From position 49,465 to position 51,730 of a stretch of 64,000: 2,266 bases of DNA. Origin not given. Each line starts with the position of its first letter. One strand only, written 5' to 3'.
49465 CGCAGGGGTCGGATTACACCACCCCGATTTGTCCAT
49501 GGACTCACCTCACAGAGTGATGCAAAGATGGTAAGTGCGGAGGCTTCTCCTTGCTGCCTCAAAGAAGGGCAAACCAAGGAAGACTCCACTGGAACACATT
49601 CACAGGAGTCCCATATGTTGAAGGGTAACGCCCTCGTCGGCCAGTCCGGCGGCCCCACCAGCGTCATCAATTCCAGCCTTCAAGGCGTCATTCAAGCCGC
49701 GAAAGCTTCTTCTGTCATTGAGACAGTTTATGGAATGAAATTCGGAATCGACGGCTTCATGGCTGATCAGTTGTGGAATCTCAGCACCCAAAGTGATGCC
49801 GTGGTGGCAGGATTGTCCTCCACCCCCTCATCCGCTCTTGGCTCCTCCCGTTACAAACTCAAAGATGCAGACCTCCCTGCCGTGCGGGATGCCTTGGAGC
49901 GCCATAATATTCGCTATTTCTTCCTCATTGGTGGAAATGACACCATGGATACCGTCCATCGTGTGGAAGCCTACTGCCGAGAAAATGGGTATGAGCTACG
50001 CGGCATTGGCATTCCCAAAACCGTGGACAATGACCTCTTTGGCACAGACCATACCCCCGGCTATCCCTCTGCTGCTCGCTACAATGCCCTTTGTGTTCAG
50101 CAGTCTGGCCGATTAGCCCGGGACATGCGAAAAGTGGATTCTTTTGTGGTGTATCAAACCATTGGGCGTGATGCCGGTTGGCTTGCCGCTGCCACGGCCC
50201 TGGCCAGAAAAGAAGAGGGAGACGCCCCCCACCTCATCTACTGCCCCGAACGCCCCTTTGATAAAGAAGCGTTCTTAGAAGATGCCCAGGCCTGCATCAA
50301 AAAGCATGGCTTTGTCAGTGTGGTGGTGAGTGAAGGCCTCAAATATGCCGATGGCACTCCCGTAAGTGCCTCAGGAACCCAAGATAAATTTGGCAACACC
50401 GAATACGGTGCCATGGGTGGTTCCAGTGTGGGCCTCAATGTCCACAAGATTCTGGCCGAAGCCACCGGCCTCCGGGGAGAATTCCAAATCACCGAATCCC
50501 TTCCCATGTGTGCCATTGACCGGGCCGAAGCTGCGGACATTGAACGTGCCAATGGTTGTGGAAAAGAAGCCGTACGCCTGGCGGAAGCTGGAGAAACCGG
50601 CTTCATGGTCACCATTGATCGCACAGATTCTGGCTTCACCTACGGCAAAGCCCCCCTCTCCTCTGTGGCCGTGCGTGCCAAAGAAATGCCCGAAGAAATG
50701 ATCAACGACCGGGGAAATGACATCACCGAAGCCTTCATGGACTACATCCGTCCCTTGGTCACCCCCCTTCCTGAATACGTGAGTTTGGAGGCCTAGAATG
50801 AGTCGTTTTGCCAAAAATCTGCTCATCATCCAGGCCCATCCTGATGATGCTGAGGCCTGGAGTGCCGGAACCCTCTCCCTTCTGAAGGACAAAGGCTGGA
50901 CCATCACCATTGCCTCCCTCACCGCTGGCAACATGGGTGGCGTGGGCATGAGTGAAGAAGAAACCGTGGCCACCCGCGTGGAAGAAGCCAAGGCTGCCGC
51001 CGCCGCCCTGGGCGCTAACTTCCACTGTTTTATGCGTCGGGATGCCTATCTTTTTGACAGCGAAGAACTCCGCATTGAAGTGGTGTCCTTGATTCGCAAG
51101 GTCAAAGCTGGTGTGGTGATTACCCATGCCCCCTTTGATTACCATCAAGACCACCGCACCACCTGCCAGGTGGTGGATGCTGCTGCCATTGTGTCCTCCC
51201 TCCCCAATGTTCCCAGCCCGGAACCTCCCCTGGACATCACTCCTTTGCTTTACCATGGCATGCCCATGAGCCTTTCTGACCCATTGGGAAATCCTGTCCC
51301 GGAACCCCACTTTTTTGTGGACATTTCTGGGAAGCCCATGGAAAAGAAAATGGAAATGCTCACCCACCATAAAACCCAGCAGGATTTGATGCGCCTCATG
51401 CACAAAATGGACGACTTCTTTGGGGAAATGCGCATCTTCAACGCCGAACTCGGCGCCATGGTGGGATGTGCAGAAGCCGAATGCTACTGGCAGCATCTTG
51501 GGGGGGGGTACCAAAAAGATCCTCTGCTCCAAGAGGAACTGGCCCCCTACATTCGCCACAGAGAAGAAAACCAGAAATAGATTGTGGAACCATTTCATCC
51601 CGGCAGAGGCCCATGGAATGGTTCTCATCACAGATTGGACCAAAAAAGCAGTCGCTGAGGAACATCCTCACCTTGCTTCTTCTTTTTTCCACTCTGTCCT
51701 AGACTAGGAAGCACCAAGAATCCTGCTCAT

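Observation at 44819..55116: ROK regulator, ATPase-less ABC importer, PPi-type PFK paralog, PIG-L deacetylase, double-SIS protein and DUF4954-like protein: candidate undescribed amino-sugar/glycoside catabolic route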

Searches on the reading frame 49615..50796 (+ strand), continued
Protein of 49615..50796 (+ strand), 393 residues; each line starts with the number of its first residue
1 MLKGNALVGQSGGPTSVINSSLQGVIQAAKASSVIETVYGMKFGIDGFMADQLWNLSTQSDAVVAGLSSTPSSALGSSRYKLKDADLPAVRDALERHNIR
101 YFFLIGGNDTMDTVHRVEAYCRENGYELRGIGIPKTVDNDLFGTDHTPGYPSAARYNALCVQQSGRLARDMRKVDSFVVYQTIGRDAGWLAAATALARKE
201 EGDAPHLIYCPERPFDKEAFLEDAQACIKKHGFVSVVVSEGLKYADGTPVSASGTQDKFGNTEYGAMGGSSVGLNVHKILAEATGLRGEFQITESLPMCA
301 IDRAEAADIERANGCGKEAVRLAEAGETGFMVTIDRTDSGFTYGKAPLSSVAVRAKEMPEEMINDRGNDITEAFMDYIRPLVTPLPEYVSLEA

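Call 84: find_homologous_proteins(query=window:49615-50796:+, max_evalue=0.00001)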
Query window:49615-50796:+ (393 aa): 7850 proteins with E <= 0.00001 among 8000 candidates; the best 120 are listed.
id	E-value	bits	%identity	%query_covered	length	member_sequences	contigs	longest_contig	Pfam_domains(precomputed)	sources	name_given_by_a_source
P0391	4.0e-261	884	100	100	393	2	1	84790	PF00365.26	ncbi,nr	ncbi:MAG: diphosphate--fructose-6-phosphate 1-phosphotransferase [Spirochaetales bacterium]|nr:dipho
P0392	1.7e-217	740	82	100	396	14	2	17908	PF00365.26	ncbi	-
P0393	1.6e-215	734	82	100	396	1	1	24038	PF00365.26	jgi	-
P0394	1.2e-213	727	81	100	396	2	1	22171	PF00365.26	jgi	-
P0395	1.8e-211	720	80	100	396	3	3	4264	PF00365.26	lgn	-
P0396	3.0e-211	719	80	100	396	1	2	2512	PF00365.26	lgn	-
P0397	2.0e-210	717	80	100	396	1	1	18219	PF00365.26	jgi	-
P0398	1.2e-209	714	79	100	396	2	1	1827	PF00365.26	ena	-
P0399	2.9e-209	713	80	100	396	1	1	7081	PF00365.26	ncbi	-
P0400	6.0e-209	712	79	100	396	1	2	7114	PF00365.26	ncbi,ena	-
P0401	6.3e-209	712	79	100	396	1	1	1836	PF00365.26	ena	-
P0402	7.9e-209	712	79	100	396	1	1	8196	PF00365.26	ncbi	-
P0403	9.3e-209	711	79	100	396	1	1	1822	PF00365.26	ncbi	-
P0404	1.8e-207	707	79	100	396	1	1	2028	PF00365.26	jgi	jgi:6-phosphofructokinase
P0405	8.7e-207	705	79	100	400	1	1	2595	PF00365.26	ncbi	-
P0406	8.7e-205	698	79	99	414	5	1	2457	PF00365.26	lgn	-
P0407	5.6e-204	696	79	100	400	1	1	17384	PF00365.26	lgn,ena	-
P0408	8.6e-201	685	78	99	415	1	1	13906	PF00365.26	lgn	-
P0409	2.1e-199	681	77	100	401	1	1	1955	PF00365.26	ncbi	-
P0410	6.5e-199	679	77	100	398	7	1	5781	PF00365.26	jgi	-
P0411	9.3e-197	672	76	100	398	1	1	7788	PF00365.26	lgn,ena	-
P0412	8.4e-193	659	74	99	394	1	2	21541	PF00365.26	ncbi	-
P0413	3.2e-188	644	73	100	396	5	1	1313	PF00365.26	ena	-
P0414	7.2e-188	643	71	100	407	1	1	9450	PF00365.26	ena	-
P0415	3.5e-187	640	71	100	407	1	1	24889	PF00365.26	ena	-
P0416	4.3e-187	640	71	100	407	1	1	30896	PF00365.26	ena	-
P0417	9.0e-187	639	71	100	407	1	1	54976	PF00365.26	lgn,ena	-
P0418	1.3e-186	638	71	100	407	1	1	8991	PF00365.26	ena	-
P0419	3.3e-186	637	71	100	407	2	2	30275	PF00365.26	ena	-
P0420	4.4e-186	637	71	100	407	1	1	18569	PF00365.26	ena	-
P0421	1.2e-184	632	70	100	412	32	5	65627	PF00365.26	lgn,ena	-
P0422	6.9e-183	626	70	100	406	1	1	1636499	PF00365.26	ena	-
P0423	2.5e-181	621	69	100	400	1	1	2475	PF00365.26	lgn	-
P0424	2.7e-181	621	70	99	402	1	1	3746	PF00365.26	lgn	-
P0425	1.2e-180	619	70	99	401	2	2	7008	PF00365.26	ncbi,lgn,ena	-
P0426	5.9e-180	616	70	99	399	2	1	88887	PF00365.26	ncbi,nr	ncbi:MAG: diphosphate--fructose-6-phosphate 1-phosphotransferase [Spirochaetales bacterium]|nr:dipho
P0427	3.8e-179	614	70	100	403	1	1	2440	PF00365.26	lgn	-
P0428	5.4e-179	613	69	100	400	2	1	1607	PF00365.26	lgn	-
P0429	6.1e-179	613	69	100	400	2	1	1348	PF00365.26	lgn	-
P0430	1.7e-178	612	68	100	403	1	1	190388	PF00365.26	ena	-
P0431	7.3e-178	610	68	100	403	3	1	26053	PF00365.26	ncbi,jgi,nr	ncbi:MAG: diphosphate--fructose-6-phosphate 1-phosphotransferase [Spirochaetaceae bacterium]|jgi:6-p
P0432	1.1e-177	609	69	99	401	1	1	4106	PF00365.26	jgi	-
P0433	2.9e-177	608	69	99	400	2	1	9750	PF00365.26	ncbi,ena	-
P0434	6.8e-177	606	68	100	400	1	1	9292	PF00365.26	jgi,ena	-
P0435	8.0e-177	606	79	88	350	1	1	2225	PF00365.26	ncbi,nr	ncbi:MAG: diphosphate--fructose-6-phosphate 1-phosphotransferase, partial [Spirochaetaceae bacterium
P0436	1.2e-176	606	68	99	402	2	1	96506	PF00365.26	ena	-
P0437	1.2e-176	606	68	100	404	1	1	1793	PF00365.26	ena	-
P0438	1.3e-176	605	67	99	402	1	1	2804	PF00365.26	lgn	-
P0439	1.5e-176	605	68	99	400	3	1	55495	PF00365.26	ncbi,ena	-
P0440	1.5e-176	605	68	99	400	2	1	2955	PF00365.26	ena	-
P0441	1.7e-176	605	68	99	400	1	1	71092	PF00365.26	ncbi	-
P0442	2.0e-176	605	68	99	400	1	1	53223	PF00365.26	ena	-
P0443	2.0e-176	605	68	99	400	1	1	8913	PF00365.26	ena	-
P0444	2.0e-176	605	69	100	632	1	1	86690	PF16011.11,PF00365.26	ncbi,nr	ncbi:MAG: diphosphate--fructose-6-phosphate 1-phosphotransferase [Spirochaetales bacterium]|nr:dipho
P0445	4.5e-176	604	68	100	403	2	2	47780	PF00365.26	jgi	jgi:6-phosphofructokinase 1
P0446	7.3e-176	603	68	99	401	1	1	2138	PF00365.26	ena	-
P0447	1.2e-175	602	67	100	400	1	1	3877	PF00365.26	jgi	jgi:ATP-dependent phosphofructokinase / diphosphate-dependent phosphofructokinase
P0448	1.3e-175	602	68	100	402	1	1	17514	PF00365.26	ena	-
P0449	1.4e-175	602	68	99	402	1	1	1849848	PF00365.26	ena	-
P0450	4.2e-175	601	68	100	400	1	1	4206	PF00365.26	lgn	-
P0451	5.9e-175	600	69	99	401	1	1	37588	PF00365.26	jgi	-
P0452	6.4e-175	600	67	99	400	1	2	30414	PF00365.26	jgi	jgi:ATP-dependent phosphofructokinase / diphosphate-dependent phosphofructokinase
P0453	1.6e-174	599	68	100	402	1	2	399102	PF00365.26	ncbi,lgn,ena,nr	ncbi:MAG: diphosphate--fructose-6-phosphate 1-phosphotransferase [Spirochaetales bacterium]|nr:dipho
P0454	1.8e-174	598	68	100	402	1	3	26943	PF00365.26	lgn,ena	-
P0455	2.5e-174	598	67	99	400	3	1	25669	PF00365.26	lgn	-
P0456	4.2e-174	597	67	100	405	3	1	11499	PF00365.26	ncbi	-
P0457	5.4e-174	597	67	99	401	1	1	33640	PF00365.26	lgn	-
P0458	9.6e-174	596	68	99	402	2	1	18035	PF00365.26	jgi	-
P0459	1.3e-173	596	67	99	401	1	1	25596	PF00365.26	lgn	-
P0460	1.8e-173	595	69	100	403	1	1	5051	PF00365.26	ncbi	-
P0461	1.9e-173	595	67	99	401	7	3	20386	PF00365.26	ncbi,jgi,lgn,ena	-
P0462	2.0e-173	595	68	100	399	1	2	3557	PF00365.26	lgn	-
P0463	2.1e-173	595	66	99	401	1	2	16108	PF00365.26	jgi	-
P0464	2.1e-173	595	68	100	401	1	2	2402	PF00365.26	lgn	-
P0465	3.2e-173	594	67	99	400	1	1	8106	PF00365.26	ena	-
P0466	3.7e-173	594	66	99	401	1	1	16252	PF00365.26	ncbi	-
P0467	3.8e-173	594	67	100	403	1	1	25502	PF00365.26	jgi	jgi:ATP-dependent phosphofructokinase / diphosphate-dependent phosphofructokinase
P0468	4.3e-173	594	67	100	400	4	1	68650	PF00365.26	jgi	-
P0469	9.7e-173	593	67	100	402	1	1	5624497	PF00365.26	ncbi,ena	-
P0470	1.3e-172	592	67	100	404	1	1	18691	PF00365.26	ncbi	-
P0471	1.3e-172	592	67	99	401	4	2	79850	PF00365.26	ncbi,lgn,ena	-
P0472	1.7e-172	592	67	100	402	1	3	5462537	PF00365.26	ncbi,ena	-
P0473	1.8e-172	592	66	99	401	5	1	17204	PF00365.26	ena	-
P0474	3.2e-172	591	67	100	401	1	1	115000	PF00365.26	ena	-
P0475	3.7e-172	591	67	99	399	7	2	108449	PF00365.26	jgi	jgi:ATP-dependent phosphofructokinase / diphosphate-dependent phosphofructokinase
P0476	4.6e-172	591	67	99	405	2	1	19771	PF00365.26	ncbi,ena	-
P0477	5.5e-172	590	68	99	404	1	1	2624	PF00365.26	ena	-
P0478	5.5e-172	590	66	100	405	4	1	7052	PF00365.26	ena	-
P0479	5.8e-172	590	68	99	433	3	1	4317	PF00365.26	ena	-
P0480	9.1e-172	590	66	100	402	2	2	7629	PF00365.26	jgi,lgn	jgi:6-phosphofructokinase 1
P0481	9.3e-172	590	66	100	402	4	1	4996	PF00365.26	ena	-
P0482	9.4e-172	589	67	99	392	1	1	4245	PF00365.26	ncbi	ncbi:MAG: diphosphate--fructose-6-phosphate 1-phosphotransferase, partial [Planctomycetota bacterium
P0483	1.3e-171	589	65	99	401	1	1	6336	PF00365.26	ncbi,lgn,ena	-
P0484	1.6e-171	589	66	99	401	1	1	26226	PF00365.26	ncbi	-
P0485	1.9e-171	588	65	100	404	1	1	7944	PF00365.26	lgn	-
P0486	2.4e-171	588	67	100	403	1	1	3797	PF00365.26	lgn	-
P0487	3.0e-171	588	65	100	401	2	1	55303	PF00365.26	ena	-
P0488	4.1e-171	587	66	99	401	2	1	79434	PF00365.26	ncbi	-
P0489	5.2e-171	587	67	100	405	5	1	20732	PF00365.26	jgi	jgi:ATP-dependent phosphofructokinase / diphosphate-dependent phosphofructokinase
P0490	9.2e-171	586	66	99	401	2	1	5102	PF00365.26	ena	-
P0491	1.6e-170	585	68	100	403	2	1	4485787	PF00365.26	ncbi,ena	-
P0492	2.0e-170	585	66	99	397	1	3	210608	PF00365.26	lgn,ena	-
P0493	2.0e-170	585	66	100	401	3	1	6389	PF00365.26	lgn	-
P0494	2.2e-170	585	66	99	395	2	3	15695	PF00365.26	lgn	-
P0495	2.3e-170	585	66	99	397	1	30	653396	PF00365.26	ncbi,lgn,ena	-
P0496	2.3e-170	585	66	99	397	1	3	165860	PF00365.26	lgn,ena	-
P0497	2.3e-170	585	66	99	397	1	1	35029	PF00365.26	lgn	-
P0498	2.5e-170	585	66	99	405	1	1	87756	PF00365.26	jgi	-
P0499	3.1e-170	584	66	99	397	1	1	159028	PF00365.26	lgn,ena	-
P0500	4.6e-170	584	65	99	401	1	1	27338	PF00365.26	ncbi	-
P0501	4.7e-170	584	67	100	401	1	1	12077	PF00365.26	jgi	-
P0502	4.8e-170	584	66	99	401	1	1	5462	PF00365.26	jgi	jgi:6-phosphofructokinase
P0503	5.6e-170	584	67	99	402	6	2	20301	PF00365.26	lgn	-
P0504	5.9e-170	584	66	99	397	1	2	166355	PF00365.26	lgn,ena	-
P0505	6.0e-170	584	67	99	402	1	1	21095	PF00365.26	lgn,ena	-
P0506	7.3e-170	583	66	100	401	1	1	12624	PF00365.26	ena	-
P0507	8.1e-170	583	66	99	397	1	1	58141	PF00365.26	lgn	-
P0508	9.4e-170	583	66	99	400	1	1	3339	PF00365.26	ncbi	-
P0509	9.4e-170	583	66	100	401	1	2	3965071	PF00365.26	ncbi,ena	-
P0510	1.1e-169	583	66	100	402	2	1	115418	PF00365.26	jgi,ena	-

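Call 86: search_protein_families(library=pfam, proteins=[P0444], max_evalue=0.001)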
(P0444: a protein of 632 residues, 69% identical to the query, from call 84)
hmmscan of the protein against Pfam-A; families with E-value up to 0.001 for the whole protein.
P0444 (632 aa): 2 families
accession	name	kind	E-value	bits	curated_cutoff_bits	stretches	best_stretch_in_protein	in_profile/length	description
PF16011.10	CBM9_2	-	1.7e-56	191.6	25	1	33-213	15-199/199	Carbohydrate-binding family 9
PF00365.25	PFK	-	4.5e-43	148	30.9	1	238-476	3-225/277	Phosphofructokinase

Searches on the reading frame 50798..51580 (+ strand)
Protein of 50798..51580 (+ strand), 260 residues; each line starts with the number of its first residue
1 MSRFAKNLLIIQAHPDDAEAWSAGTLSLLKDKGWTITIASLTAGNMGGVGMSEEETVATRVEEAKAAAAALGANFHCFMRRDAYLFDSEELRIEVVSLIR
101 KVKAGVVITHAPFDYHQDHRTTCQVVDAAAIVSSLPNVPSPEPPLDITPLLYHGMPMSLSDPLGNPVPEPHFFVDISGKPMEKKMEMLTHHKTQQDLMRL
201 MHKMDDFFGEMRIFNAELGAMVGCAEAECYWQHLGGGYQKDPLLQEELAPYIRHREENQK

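Call 4: search_protein_families(library=pfam, proteins=[window:50798-51580:+], max_evalue=0.01)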
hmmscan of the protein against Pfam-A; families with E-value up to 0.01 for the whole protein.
window:50798-51580:+ (260 aa): 1 family
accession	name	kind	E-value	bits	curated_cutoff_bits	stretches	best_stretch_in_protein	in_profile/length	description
PF02585.22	PIG-L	-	3.3e-25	89.5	28.2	1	9-129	1-128/129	GlcNAc-PI de-N-acetylase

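Call 5: search_protein_families(library=ncbifam, proteins=[window:50798-51580:+], max_evalue=0.01)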
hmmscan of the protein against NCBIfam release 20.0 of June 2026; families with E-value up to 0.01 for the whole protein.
window:50798-51580:+ (260 aa): 4 families
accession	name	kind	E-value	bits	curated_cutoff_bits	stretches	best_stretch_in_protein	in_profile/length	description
TIGR04001.1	thiol_BshB1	equivalog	1.2e-26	93.9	182.5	1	8-232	4-220/226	bacillithiol biosynthesis deacetylase BshB1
TIGR04000.1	thiol_BshB2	equivalog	3.6e-14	52.9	195.25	1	7-205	2-193/217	bacillithiol biosynthesis deacetylase BshB2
TIGR03446.1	mycothiol_Mca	equivalog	0.0002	21.1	277.15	1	8-72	3-74/283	mycothiol conjugate amidase Mca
TIGR03445.1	mycothiol_MshB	equivalog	0.0036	17.2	224.35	0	9-78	1-79/284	N-acetyl-1-D-myo-inositol-2-amino-2-deoxy-alpha-D-glucopyranoside deacetylase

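Call 32: search_solved_structures(query=window:50798-51580:+, max_evalue=0.01, show_alignments=2)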
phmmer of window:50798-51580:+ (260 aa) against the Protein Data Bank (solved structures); distinct sequences matched with E-value up to 0.01: 8.
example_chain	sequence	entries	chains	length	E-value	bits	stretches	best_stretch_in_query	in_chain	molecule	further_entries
8bgn_A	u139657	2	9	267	3e-14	56.3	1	5-194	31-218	Diacetylchitobiose deacetylase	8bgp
8bgo_A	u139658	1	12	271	3.1e-14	56.2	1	5-194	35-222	Diacetylchitobiose deacetylase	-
3we7_A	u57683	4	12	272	7.2e-14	55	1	4-217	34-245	Putative uncharacterized protein PH0499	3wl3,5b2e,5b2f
3wl4_A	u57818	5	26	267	1.6e-13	53.9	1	5-195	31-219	Uncharacterized protein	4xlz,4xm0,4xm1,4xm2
1uan_A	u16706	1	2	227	9.9e-13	51.3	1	7-153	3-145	hypothetical protein TT1542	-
2ixd_A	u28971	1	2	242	3.2e-10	43.1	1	7-137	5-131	LMBE-RELATED PROTEIN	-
6p2t_A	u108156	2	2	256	6.3e-06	29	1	7-192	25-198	N-acetyl-alpha-D-glucosaminyl L-malate deacetylase 1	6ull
5cgz_A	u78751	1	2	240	8e-06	28.7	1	6-138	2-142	4-oxalmesaconate hydratase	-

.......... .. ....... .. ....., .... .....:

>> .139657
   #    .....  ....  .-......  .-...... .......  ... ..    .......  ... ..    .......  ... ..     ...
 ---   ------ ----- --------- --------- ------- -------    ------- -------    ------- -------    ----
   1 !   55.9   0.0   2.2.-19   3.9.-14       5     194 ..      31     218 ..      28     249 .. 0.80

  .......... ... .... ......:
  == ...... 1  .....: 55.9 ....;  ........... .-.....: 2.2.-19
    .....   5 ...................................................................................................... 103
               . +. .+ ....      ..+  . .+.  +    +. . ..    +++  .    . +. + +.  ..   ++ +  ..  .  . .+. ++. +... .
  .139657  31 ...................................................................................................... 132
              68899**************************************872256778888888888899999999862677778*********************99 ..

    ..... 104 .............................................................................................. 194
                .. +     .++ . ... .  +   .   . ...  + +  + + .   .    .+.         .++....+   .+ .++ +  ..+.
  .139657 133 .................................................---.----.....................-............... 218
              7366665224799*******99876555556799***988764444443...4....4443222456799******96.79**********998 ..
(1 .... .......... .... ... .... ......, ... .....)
